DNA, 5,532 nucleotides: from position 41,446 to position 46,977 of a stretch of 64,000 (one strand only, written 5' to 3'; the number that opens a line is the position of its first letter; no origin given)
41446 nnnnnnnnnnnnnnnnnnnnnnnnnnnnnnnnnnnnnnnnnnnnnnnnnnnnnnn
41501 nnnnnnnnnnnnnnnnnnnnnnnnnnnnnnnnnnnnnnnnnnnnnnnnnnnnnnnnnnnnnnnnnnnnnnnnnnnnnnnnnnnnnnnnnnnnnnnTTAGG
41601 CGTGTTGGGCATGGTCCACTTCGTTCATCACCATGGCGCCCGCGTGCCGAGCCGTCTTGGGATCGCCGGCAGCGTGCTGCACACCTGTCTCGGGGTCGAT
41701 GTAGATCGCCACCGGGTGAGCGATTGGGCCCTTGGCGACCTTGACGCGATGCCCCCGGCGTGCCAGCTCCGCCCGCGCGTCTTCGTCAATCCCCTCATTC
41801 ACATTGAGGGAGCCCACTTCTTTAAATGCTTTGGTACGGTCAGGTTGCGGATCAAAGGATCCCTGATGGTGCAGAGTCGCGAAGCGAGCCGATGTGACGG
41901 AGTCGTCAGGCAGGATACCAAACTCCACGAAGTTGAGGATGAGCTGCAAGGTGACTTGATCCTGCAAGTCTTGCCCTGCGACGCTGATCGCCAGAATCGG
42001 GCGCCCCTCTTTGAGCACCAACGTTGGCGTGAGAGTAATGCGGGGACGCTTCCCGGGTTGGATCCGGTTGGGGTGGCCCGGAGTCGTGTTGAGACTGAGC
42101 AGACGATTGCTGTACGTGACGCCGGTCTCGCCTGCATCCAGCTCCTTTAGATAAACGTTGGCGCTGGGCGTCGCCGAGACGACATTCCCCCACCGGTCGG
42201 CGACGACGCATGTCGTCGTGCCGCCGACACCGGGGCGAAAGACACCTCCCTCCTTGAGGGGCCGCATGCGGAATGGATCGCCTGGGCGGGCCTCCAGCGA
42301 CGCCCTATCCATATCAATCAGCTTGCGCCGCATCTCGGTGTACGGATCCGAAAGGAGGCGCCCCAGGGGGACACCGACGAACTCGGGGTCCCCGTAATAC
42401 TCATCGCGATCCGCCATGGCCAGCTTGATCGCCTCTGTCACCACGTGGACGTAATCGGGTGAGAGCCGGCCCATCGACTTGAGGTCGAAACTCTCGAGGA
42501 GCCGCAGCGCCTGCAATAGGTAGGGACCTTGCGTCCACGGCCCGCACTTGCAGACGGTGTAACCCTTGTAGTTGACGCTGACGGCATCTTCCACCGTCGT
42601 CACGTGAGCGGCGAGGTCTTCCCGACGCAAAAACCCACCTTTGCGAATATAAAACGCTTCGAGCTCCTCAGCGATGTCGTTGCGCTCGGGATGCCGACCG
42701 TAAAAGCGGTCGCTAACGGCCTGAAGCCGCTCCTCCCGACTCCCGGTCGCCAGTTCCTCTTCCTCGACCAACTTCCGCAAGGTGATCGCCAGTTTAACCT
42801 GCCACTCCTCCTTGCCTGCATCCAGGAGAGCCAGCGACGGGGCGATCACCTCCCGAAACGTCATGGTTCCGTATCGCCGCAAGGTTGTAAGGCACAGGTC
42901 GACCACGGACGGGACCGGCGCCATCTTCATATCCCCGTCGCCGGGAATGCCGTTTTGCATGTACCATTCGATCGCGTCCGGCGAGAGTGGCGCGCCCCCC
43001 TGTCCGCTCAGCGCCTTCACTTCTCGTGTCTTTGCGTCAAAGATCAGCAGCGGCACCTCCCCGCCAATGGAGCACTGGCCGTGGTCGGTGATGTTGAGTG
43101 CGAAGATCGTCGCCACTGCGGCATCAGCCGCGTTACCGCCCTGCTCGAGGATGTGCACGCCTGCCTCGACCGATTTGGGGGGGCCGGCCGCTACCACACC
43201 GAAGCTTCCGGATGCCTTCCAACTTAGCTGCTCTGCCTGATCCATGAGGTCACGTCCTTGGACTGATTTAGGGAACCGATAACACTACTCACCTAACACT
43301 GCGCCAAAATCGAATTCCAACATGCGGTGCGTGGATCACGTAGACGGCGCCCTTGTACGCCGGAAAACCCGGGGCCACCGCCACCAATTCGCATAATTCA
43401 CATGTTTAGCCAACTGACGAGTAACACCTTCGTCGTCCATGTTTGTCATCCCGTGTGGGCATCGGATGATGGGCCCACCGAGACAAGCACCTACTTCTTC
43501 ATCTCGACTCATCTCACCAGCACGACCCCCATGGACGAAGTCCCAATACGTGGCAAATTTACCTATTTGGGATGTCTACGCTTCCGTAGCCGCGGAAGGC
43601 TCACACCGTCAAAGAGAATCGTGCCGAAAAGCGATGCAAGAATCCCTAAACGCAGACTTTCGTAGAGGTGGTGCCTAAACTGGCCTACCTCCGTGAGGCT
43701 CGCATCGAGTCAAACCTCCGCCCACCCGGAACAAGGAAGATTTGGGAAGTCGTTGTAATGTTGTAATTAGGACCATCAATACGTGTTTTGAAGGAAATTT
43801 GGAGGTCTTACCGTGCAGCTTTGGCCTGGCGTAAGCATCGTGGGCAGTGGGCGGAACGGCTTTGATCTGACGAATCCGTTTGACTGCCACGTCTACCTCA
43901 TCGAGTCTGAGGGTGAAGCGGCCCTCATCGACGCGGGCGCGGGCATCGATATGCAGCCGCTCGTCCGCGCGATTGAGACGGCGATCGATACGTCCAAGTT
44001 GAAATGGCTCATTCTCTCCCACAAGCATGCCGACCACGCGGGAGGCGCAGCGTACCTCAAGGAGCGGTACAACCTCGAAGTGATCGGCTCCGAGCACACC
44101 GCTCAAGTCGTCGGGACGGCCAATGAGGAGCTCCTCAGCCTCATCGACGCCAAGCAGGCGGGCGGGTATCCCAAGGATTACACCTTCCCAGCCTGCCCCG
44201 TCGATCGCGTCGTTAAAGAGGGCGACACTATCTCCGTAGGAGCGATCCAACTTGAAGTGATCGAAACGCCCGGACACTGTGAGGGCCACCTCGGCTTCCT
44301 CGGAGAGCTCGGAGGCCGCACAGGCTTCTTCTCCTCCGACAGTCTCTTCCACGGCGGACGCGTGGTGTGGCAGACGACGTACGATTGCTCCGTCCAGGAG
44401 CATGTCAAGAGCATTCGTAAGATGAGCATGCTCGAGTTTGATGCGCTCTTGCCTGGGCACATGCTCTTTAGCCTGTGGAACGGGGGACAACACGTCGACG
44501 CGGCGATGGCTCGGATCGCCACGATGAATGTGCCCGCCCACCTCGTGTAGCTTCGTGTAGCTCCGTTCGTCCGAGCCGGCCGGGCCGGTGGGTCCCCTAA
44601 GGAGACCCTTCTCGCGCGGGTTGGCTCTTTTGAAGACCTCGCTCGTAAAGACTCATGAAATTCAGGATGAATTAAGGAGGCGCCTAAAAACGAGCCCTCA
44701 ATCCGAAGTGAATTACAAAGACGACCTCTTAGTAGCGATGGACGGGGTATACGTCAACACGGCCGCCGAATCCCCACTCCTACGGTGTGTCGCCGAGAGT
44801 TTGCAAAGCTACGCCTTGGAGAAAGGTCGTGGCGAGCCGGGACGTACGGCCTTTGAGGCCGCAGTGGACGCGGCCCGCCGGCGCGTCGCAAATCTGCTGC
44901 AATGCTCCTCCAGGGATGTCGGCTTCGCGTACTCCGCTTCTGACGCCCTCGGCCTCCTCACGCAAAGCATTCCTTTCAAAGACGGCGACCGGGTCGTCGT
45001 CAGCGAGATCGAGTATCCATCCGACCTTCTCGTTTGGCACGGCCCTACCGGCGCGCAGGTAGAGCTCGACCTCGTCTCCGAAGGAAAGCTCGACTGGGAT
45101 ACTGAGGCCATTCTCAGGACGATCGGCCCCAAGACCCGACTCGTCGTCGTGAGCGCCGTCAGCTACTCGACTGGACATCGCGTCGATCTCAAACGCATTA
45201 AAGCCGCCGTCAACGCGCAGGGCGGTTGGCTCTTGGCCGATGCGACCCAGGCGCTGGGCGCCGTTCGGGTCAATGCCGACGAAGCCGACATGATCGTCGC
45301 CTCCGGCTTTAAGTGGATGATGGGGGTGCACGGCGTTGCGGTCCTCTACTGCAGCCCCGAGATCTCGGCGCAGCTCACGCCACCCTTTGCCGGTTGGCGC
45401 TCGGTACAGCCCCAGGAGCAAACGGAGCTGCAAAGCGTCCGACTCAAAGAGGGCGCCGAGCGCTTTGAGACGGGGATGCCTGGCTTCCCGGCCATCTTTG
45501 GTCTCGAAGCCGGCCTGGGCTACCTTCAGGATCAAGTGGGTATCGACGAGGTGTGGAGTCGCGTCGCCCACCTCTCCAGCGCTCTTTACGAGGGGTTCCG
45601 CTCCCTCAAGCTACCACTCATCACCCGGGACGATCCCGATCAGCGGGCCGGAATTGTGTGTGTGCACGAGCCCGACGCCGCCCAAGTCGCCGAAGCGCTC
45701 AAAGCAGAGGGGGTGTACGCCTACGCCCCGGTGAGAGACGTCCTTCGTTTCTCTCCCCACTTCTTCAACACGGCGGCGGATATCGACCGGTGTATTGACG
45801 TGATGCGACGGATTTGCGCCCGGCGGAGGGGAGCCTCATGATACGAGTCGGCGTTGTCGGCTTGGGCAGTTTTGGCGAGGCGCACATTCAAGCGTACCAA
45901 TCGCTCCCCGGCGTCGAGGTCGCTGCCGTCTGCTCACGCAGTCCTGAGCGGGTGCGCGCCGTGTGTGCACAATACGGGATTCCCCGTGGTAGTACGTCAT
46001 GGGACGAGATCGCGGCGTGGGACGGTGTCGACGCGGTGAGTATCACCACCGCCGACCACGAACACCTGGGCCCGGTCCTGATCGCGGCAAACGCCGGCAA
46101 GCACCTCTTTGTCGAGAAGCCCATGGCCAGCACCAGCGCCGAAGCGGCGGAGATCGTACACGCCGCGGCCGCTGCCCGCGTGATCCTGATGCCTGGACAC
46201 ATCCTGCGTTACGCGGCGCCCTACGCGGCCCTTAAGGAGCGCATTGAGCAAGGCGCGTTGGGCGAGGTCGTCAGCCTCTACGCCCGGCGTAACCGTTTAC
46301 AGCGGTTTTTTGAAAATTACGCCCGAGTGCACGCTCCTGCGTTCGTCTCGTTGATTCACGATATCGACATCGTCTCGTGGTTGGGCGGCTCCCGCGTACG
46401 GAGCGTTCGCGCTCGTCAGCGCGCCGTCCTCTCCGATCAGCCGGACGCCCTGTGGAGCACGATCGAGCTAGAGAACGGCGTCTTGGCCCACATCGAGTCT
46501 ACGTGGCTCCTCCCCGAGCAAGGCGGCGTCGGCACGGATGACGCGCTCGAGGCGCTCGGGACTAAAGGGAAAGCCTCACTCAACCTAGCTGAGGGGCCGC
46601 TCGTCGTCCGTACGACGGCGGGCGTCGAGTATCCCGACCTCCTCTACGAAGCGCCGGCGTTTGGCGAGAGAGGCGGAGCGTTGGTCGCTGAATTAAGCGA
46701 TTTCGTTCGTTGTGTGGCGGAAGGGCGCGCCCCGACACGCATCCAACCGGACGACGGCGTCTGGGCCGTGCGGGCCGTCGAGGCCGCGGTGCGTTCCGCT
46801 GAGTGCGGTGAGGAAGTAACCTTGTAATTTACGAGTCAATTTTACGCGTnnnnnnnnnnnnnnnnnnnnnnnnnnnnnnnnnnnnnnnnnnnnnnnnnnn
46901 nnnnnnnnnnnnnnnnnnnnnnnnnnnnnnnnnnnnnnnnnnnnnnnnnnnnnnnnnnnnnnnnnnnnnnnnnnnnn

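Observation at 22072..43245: A 21-kb run of minus-strand genes for sulfated-substrate catabolism. All sulfatases are cytoplasmic, and there is no classical glycoside hydrolase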

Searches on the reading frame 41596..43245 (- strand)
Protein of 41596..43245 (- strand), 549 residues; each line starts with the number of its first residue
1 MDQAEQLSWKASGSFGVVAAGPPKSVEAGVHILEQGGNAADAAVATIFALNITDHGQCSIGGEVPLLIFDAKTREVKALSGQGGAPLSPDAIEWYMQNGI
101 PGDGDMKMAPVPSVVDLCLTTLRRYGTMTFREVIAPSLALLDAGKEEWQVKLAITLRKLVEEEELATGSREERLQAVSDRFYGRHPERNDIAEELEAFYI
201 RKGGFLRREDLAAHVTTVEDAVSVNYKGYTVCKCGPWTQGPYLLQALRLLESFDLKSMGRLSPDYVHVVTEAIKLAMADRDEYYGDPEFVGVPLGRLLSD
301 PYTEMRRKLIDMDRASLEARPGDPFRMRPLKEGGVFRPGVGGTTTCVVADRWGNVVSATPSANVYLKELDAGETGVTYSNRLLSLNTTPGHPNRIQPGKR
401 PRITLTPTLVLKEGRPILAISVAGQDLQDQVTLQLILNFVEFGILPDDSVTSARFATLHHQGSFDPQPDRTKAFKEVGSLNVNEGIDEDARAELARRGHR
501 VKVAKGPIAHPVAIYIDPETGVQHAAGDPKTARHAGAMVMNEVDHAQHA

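Call 4: search_protein_families(library=pfam, proteins=[window:41596-43245:-])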
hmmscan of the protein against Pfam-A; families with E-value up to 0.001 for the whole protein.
window:41596-43245:- (549 aa): 1 family
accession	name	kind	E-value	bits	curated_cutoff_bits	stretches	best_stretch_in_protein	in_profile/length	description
PF01019.26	G_glu_transpept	-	3.8e-84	283.8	27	2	190-531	181-510/512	Gamma-glutamyltranspeptidase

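Call 9: search_protein_families(library=ncbifam, proteins=[window:41596-43245:-], max_evalue=0.00001)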
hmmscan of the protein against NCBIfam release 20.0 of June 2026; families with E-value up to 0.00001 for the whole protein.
window:41596-43245:- (549 aa): 2 families
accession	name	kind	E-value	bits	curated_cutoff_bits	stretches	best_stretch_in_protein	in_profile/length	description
TIGR00066.1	g_glut_trans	equivalog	1.8e-69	234.6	357.85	2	189-529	199-517/518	gamma-glutamyltransferase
NF007187.0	PRK09615.1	equivalog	1.6e-46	158.8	990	2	188-532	245-574/581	gamma-glutamyltransferase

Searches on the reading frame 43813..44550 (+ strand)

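Call 17: search_protein_families(library=pfam, proteins=[window:43813-44550:+])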
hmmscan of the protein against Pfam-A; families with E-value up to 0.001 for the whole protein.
window:43813-44550:+ (245 aa): 3 families
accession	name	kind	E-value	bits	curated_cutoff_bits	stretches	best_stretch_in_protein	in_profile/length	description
PF00753.33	Lactamase_B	-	4.3e-22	79.5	22.7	1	21-216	2-196/196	Metallo-beta-lactamase superfamily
PF19583.5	ODP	-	1e-09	39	27.2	1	23-104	1-83/194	ODP family beta lactamase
PF12706.13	Lactamase_B_2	-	8.6e-07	29.2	27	1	38-151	4-109/200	Beta-lactamase superfamily domain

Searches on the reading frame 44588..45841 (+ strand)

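Call 6: search_protein_families(library=pfam, proteins=[window:44588-45841:+])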
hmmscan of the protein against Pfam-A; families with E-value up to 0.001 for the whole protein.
window:44588-45841:+ (417 aa): 5 families
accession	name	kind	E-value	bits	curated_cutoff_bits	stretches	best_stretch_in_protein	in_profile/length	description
PF00266.25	Aminotran_5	-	1.3e-40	140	21.5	1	54-400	1-369/371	Aminotransferase class-V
PF22580.2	KYNU_C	-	2.8e-07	30.9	27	1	338-405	21-89/90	Kynureninase C-terminal domain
PF00155.27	Aminotran_1_2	-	9.5e-07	28.8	19.7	1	94-388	45-344/361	Aminotransferase class I and II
PF01041.23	DegT_DnrJ_EryC1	-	6.6e-05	22.7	19.8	1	116-226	47-153/360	DegT/DnrJ/EryC1/StrS aminotransferase family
PF01053.26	Cys_Met_Meta_PP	-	0.00076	18.6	27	0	130-249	88-205/381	Cys/Met metabolism PLP-dependent enzyme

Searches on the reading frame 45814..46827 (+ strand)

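Call 17: search_protein_families(library=pfam, proteins=[window:45814-46827:+])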
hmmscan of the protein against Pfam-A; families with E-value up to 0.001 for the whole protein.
window:45814-46827:+ (337 aa): 3 families
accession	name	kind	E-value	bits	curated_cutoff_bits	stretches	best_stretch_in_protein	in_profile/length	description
PF01408.29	GFO_IDH_MocA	-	3.3e-26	92.8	24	1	10-129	1-120/120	Oxidoreductase family, NAD-binding Rossmann fold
PF22725.1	GFO_IDH_MocA_C3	-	1.4e-13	51.3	27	1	137-254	1-123/124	GFO/IDH/MocA C-terminal domain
PF02894.22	GFO_IDH_MocA_C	-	4.7e-11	43.3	22.9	1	141-337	1-218/218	Oxidoreductase family, C-terminal alpha/beta domain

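Call 57: search_protein_families(library=ncbifam, proteins=[window:45814-46827:+], max_evalue=0.00001)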
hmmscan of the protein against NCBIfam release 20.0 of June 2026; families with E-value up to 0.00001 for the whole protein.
window:45814-46827:+ (337 aa): 9 families
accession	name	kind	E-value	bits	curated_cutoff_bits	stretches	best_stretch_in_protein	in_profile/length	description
NF040723.1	UDP-GlcNAcDh_Arch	equivalog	1.2e-42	146.5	450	1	10-329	1-301/302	UDP-N-acetylglucosamine 3-dehydrogenase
TIGR04380.1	myo_inos_iolG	equivalog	1.1e-39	136.2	355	1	9-335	1-329/330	inositol 2-dehydrogenase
NF052679.1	InsChiInosDhIolG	equivalog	8.1e-27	94.1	540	1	9-336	2-326/343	bifunctional inositol 2-dehydrogenase/D-chiro-inositol 1-dehydrogenase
NF052479.1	LevoglcsnDh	equivalog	2.5e-20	72.5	650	1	10-156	4-158/386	levoglucosan dehydrogenase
NF041392.1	XylDh_Gfo6_Halo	equivalog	1.4e-17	63.6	350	1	9-159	16-170/350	D-xylose 1-dehydrogenase Gfo6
NF008607.0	PRK11579.1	subfamily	3.8e-13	49.2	330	1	9-162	4-155/346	oxidoreductase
NF058563.1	BT_2159_fam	equivalog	2.3e-12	46.6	650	1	10-253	1-247/350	disaccharide 3-dehydrogenase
NF058561.1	BT_2158_fam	equivalog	1.8e-09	36.7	750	1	12-161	38-186/487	glycoside 3-dehydrogenase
NF007574.0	PRK10206.1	equivalog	3.1e-08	33.1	352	1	60-158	54-152/345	oxidoreductase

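Call 63: search_protein_families(library=pfam, proteins=[window:45814-46827:+], max_evalue=1)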
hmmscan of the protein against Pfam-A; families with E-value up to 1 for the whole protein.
window:45814-46827:+ (337 aa): 4 families
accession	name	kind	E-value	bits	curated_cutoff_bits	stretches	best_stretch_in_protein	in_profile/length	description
PF01408.29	GFO_IDH_MocA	-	3.3e-26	92.8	24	1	10-129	1-120/120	Oxidoreductase family, NAD-binding Rossmann fold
PF22725.1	GFO_IDH_MocA_C3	-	1.4e-13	51.3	27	1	137-254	1-123/124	GFO/IDH/MocA C-terminal domain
PF02894.22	GFO_IDH_MocA_C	-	4.7e-11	43.3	22.9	1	141-337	1-218/218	Oxidoreductase family, C-terminal alpha/beta domain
PF03807.23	F420_oxidored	-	0.0038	18.2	21.6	1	11-56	1-46/94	NADP oxidoreductase coenzyme F420-dependent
